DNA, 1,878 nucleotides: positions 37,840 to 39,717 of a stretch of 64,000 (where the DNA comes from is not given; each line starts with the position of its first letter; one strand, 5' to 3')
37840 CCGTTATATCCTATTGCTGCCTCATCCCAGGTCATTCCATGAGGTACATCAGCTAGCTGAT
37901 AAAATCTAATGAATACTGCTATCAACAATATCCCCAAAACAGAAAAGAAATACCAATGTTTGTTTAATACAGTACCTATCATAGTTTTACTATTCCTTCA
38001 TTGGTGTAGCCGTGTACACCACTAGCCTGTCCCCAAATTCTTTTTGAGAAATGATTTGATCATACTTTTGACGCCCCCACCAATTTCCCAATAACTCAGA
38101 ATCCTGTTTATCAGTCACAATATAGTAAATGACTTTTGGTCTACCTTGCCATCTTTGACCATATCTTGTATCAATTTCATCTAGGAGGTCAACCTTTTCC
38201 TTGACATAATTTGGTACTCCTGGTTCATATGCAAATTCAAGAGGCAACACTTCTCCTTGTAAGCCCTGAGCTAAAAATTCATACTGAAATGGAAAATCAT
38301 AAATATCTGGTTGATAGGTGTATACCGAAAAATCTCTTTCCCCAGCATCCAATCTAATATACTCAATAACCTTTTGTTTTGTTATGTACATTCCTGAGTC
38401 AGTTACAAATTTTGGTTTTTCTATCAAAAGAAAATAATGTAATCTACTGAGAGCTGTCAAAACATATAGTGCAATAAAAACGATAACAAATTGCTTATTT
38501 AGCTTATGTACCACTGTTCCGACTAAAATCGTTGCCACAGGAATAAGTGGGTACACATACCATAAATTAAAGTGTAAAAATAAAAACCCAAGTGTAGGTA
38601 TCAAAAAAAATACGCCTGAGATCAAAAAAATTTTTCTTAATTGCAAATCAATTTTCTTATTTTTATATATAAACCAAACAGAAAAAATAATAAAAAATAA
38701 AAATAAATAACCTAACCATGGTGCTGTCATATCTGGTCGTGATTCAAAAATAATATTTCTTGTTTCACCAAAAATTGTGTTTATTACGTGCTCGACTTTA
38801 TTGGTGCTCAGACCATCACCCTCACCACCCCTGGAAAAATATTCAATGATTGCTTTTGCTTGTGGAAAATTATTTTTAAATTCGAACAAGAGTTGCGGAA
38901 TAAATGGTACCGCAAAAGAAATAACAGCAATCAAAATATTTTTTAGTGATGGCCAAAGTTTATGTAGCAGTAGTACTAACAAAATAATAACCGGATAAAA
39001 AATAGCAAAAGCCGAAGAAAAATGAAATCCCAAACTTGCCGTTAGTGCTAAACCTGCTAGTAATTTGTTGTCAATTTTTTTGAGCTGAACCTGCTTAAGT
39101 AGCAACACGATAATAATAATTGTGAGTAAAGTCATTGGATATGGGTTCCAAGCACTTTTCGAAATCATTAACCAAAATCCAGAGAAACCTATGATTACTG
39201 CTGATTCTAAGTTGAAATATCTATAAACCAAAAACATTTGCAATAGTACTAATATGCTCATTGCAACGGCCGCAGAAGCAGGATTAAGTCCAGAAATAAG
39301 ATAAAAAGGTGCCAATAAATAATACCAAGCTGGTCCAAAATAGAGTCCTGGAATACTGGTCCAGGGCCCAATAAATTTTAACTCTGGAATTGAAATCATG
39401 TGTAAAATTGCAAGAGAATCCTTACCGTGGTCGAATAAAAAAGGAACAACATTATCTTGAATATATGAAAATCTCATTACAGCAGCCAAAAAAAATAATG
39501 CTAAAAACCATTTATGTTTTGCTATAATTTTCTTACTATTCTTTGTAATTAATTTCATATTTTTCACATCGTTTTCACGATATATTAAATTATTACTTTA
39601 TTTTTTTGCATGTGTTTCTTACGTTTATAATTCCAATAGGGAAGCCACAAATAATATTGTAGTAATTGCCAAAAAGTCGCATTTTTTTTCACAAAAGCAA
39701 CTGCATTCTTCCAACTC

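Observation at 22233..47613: Unusually dense array of ~11 polytopic GT-C-type membrane glycosyltransferases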

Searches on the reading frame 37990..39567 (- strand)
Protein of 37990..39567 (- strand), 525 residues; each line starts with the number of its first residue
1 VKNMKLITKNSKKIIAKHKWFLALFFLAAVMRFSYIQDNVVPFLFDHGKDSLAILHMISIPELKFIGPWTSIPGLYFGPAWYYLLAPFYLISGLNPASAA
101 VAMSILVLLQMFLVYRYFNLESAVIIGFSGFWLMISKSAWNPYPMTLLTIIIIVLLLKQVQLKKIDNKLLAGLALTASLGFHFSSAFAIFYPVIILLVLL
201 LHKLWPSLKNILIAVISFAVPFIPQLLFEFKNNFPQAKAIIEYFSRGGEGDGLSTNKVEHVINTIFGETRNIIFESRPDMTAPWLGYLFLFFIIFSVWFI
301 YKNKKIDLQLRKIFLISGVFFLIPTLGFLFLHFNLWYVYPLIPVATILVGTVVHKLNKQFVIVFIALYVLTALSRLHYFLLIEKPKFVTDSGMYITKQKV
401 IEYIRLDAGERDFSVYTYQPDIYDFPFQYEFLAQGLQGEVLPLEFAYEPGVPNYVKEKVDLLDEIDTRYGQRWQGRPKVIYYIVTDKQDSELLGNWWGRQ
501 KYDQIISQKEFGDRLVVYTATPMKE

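Call 4: search_protein_families(library=pfam, proteins=[window:37990-39567:-], max_evalue=0.01)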
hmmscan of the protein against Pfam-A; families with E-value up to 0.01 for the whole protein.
window:37990-39567:- (525 aa): 0 families

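Call 14: search_protein_families(library=ncbifam, proteins=[window:37990-39567:-], max_evalue=0.01)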
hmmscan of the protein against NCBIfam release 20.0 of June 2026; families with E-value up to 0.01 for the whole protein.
window:37990-39567:- (525 aa): 0 families

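Call 15: find_homologous_proteins(query=window:37990-39567:-, max_evalue=0.001)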
Query window:37990-39567:- (525 aa): 241 proteins with E <= 0.001 among 8000 candidates; the best 120 are listed.
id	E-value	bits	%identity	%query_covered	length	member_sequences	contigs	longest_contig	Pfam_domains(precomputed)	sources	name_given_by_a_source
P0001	0.0e+0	1165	100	99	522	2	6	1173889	-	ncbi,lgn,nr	ncbi:MAG: hypothetical protein BroJett025_05230 [Patescibacteria group bacterium]|nr:MAG: hypothetic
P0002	3.5e-268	909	76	99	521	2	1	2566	-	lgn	-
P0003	7.7e-262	888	73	100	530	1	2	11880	-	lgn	-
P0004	3.5e-253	859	72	100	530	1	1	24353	-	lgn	-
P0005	1.9e-243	827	68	100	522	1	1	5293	-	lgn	-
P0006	5.4e-236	803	67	100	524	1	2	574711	-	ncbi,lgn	-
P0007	2.6e-229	781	67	96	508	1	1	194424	-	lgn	-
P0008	3.9e-220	750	65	98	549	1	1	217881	-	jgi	jgi:hypothetical protein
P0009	1.6e-212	725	64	98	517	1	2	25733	-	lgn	-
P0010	2.5e-208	711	62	100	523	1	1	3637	-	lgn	-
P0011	4.9e-207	707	61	97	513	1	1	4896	-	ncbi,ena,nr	ncbi:hypothetical protein KKD03_00920 [Patescibacteria group bacterium]|nr:hypothetical protein [Pat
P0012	1.9e-205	702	60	96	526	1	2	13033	-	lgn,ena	-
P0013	3.5e-205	701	60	99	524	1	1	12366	-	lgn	-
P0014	7.1e-203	693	59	98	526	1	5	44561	-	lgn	-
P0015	7.8e-202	690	59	97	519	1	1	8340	-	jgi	-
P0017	8.1e-189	647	55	98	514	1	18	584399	-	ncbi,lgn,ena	-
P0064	9.1e-108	380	39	97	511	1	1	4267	PF14897.13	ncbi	-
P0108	2.5e-97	345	38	95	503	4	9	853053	-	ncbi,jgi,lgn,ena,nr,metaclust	ncbi:MAG: hypothetical protein UT13_C0001G0472 [Candidatus Pacebacteria bacterium GW2011_GWF2_38_9]|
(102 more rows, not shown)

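Call 18: search_solved_structures(query=A1, max_evalue=1)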
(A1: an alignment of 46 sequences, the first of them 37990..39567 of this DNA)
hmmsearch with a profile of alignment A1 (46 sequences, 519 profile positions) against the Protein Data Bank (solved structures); distinct sequences matched with E-value up to 1: 0.

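Call 24: find_encoding_contigs(protein=P0017, flank=10000, max_places=1)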
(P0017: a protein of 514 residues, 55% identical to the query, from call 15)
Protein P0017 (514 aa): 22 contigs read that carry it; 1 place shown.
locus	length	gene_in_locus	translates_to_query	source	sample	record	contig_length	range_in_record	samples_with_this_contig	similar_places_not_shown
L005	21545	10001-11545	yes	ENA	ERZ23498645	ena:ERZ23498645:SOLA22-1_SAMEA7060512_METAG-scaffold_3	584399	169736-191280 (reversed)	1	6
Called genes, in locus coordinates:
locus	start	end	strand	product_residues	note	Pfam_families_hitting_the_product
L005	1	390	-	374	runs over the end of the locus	PF03816:LytR_cpsA_psr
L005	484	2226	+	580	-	-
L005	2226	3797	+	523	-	PF01943:Polysacc_synt, PF13440:Polysacc_synt_3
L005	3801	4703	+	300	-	PF00535:Glycos_transf_2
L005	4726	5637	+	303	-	PF00535:Glycos_transf_2, PF13641:Glyco_tranf_2_3, PF13632:Glyco_trans_2_3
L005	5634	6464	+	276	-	PF00535:Glycos_transf_2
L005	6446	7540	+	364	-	PF00534:Glycos_transf_1, PF13692:Glyco_trans_1_4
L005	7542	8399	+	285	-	PF00535:Glycos_transf_2, PF13641:Glyco_tranf_2_3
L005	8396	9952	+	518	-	PF13231:PMT_2 (weak)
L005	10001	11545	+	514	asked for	-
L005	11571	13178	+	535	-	-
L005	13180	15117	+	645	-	-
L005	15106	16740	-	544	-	PF10131:PTPS_related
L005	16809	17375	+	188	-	-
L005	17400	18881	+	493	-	-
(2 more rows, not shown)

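Call 25: find_encoding_contigs(protein=P0108, flank=10000, max_places=1)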
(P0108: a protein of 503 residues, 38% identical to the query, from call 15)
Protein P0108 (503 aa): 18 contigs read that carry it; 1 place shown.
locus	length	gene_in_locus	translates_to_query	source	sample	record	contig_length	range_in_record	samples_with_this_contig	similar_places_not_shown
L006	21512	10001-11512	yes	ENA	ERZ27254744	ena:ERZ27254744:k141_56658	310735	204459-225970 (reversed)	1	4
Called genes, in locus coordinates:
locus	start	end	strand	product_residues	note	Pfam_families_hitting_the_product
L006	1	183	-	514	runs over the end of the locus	PF13231:PMT_2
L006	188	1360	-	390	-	PF00535:Glycos_transf_2, PF04138:GtrA_DPMS_TM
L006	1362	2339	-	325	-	PF01370:Epimerase, PF04321:RmlD_sub_bind, PF05368:NmrA (weak), PF16363:GDP_Man_Dehyd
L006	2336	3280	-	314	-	PF01073:3Beta_HSD, PF01370:Epimerase, PF02719:Polysacc_synt_2 (weak), PF04321:RmlD_sub_bind, PF07993:NAD_binding_4 (faint), PF16363:GDP_Man_Dehyd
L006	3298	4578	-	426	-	PF01210:NAD_Gly3P_dh_N (faint), PF01262:AlaDh_PNT_C (faint), PF02737:3HCDH_N (faint), PF03446:NAD_binding_2 (faint), PF03721:UDPG_MGDP_dh_N, PF03807:F420_oxidored (faint), PF00984:UDPG_MGDP_dh, PF03720:UDPG_MGDP_dh_C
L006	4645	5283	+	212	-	PF01746:tRNA_m1G_MT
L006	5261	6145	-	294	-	PF01073:3Beta_HSD, PF01370:Epimerase, PF04321:RmlD_sub_bind, PF16363:GDP_Man_Dehyd, PF02719:Polysacc_synt_2 (weak), PF13460:NAD_binding_10, PF07993:NAD_binding_4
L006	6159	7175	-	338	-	PF01073:3Beta_HSD, PF01370:Epimerase, PF02719:Polysacc_synt_2, PF04321:RmlD_sub_bind, PF07993:NAD_binding_4, PF13460:NAD_binding_10, PF16363:GDP_Man_Dehyd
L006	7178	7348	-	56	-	-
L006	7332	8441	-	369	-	PF03816:LytR_cpsA_psr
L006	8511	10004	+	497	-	PF01943:Polysacc_synt, PF13440:Polysacc_synt_3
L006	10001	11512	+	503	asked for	-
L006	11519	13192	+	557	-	-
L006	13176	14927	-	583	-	-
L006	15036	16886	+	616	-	-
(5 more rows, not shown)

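Call 28: predict_structure(alignment_id=A1)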
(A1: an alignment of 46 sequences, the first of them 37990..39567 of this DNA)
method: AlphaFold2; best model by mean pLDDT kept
length: 525 residues; sequences in the alignment: 46
mean_pLDDT: 93.0   pTM: 0.92
mean pLDDT of the five models: 93.0, 91.8, 91.4, 90.8, 89.6
residues with pLDDT >= 90: 431; 70-90: 83; 50-70: 11; < 50: 0
segments of 3 or more residues with pLDDT < 50: none
pLDDT, mean of each block of 10 residues (from residue 1): 77 91 98 95 94 96 87 88 96 97 98 98 96 93 96 98 98 98 94 98 98 97 92 94 83 86 88 66 85 96 96 98 94 88 97 97 96 93 95 96 97 94 89 96 93 89 95 86 93 94 96 96 86
secondary structure, 60 per line:
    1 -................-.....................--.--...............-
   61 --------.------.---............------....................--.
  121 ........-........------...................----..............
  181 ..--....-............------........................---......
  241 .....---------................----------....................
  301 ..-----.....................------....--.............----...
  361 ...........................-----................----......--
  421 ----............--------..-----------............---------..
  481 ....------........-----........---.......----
elements in order: H2-17 H19-39 H45-59 H80-91 H98-117 H120-128 H130-137 H144-162 H167-182 H185-188 H190-201 H208-231 H235-245 H255-270 H281-302 H308-328 H335-338 H341-353 H358-387 H394-408 E413-418 H425-436 H458-469 E479-484 H491-498 E504-511 E515-521

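Call 44: find_related_loci(query=A1, collection=genome_contigs, flank=10000)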
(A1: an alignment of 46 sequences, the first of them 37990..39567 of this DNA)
Query A1 (525 aa) in genome_contigs; peptide patterns used: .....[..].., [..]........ (x = any residue, [..] = any of these).
62 stretches matched a pattern; 36 encode a relative of the query (tblastn E <= 1e-3); 36 distinct loci.
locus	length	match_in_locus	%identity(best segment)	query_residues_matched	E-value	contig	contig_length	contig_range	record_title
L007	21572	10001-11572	67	1-525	0e+0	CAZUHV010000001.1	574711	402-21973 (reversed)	MAG TPA_asm: uncultured Pseudomonadales bacterium isolate binchicken_co277_32 genome assembly, contig: NODE_12_length_57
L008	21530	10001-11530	55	12-523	0e+0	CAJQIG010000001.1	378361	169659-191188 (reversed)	uncultured Patescibacteria group bacterium isolate 0.2_20180412_Bin_MAXBIN_228_sub_1 genome assembly, contig: c_00000000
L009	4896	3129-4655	61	13-523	0e+0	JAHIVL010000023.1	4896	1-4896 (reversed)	MAG: Patescibacteria group bacterium isolate MM_PC_MetaG.mb.79 MM_PC_MetaG.mb.79_k141_459249, whole genome shotgun seque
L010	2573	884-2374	39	20-522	3e-114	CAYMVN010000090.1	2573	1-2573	MAG TPA_asm: uncultured Pseudomonadales bacterium isolate SRP286056_co2_111 genome assembly, contig: NODE_75726_length_2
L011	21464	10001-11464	38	32-522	9e-109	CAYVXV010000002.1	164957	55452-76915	MAG TPA_asm: uncultured Pseudomonadales bacterium isolate SRP193661_co2_36 genome assembly, contig: NODE_47_length_16495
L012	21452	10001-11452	37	40-522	2e-107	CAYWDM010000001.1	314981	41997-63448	MAG TPA_asm: uncultured Pseudomonadales bacterium isolate SRP272421_co4_48 genome assembly, contig: NODE_4_length_314981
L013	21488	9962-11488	37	10-525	2e-106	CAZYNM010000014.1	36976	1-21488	MAG TPA_asm: uncultured Pseudomonadales bacterium isolate SRP292972_co1_113 genome assembly, contig: NODE_614_length_369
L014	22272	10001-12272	36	7-524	5e-105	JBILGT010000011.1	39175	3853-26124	MAG: Limisphaerales bacterium isolate ME2016-09-28_3300042471_group7_bin68 Rohwer_bin1526_scaffold_346_c1, whole genome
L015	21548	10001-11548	39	4-524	9e-109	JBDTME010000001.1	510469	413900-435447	MAG: Patescibacteria group bacterium isolate cluster3_bin.119 NODE_5_length_510469_cov_14.881851, whole genome shotgun s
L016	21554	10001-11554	37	1-524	8e-103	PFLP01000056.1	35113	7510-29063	MAG: Candidatus Pacebacteria bacterium CG_4_10_14_0_8_um_filter_42_14 CG_4_10_14_0.8_um_filter_scaffold_1240_c, whole ge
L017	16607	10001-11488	35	30-522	2e-98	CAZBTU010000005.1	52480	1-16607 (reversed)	MAG TPA_asm: uncultured Pseudomonadales bacterium isolate SRP286056_co2_100 genome assembly, contig: NODE_699_length_524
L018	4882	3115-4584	39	12-498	2e-98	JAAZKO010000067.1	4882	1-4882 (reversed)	MAG: Candidatus Paceibacterota bacterium isolate AS22ysBPME_311 187453_AS22, whole genome shotgun sequence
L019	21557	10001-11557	38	3-525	8e-110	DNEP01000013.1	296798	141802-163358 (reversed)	MAG TPA_asm: Candidatus Paceibacterota bacterium isolate UBA12128 contig_3121, whole genome shotgun sequence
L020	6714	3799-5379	37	5-521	5e-97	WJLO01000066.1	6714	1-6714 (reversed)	MAG: Candidatus Paceibacterota bacterium isolate Bin_542 k141_2694678, whole genome shotgun sequence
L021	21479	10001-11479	38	24-522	5e-98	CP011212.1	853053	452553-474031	MAG: candidate division TM6 bacterium GW2011_GWF2_28_16 chromosome, complete genome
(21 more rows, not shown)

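Call 71: search_protein_representatives(alignment_id=A1)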
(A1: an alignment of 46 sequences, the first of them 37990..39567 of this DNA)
Query: 46 sequences, 519 profile positions. Proteins with E-value up to 0.001 (for the whole library): 4552; up to 1e-10: 2628; up to 1e-30: 458. The best 150 are listed.
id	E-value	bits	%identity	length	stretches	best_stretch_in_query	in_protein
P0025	4.5e-209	712.2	-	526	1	9-517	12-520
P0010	2.9e-205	699.6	-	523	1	5-518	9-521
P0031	1.4e-203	694.1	-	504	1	7-516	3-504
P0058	1.8e-199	680.5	-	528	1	7-518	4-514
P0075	1.4e-190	651.2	-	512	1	10-518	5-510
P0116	9.1e-189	645.2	-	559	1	5-518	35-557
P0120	1.8e-188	644.2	-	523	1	2-517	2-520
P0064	1.8e-183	627.7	-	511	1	8-516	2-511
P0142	3.1e-183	626.9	-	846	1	7-517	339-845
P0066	1.5e-182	624.6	-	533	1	6-516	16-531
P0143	9.0e-182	622.1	-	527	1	5-517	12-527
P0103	1.3e-181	621.6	-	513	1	4-516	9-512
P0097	2.6e-180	617.3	-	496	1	18-514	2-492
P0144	4.5e-179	613.2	-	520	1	6-515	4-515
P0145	5.3e-179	613.0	-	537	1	10-516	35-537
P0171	4.2e-96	339.4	-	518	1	10-517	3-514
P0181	2.7e-86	307.1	-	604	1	11-517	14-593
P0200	2.5e-76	274.2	-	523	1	13-509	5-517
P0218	1.1e-60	222.5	-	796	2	197-499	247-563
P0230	1.0e-57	212.8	-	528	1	12-503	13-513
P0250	8.9e-52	193.2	-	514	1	15-498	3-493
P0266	1.3e-49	186.1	-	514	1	5-498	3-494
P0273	3.0e-49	184.9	-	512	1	11-457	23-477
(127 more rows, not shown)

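Call 72: search_protein_families(library=pfam, proteins=[P0064, P0142, P0171, P0181, P0200, P0218, P0230, P0250, P0266, P0273], max_evalue=0.01)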
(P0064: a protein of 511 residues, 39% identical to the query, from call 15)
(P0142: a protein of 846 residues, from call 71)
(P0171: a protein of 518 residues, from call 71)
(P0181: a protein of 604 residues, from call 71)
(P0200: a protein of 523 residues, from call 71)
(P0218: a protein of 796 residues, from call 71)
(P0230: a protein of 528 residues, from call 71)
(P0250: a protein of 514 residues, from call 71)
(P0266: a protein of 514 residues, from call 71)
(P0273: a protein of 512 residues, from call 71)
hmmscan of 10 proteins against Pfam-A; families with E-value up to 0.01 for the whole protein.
P0064 (511 aa): 0 families

P0142 (846 aa): 0 families

P0171 (518 aa): 0 families

P0181 (604 aa): 0 families

P0200 (523 aa): 1 family
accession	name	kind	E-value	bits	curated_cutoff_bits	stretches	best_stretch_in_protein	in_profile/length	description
PF13231.12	PMT_2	-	4.4e-06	27.4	26.1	1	67-226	4-158/160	Dolichyl-phosphate-mannose-protein mannosyltransferase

P0218 (796 aa): 0 families

P0230 (528 aa): 1 family
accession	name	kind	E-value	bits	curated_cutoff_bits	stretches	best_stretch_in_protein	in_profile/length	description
PF13231.12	PMT_2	-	1.4e-07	32.3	26.1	1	91-218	17-147/160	Dolichyl-phosphate-mannose-protein mannosyltransferase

P0250 (514 aa): 1 family
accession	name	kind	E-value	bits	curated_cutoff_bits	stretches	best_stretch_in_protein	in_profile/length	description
PF13231.12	PMT_2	-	7.3e-06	26.7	26.1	1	62-214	3-159/160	Dolichyl-phosphate-mannose-protein mannosyltransferase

P0266 (514 aa): 0 families

P0273 (512 aa): 1 family
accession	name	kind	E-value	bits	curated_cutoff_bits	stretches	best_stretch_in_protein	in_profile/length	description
PF13231.12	PMT_2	-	0.00028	21.5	26.1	1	93-235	8-152/160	Dolichyl-phosphate-mannose-protein mannosyltransferase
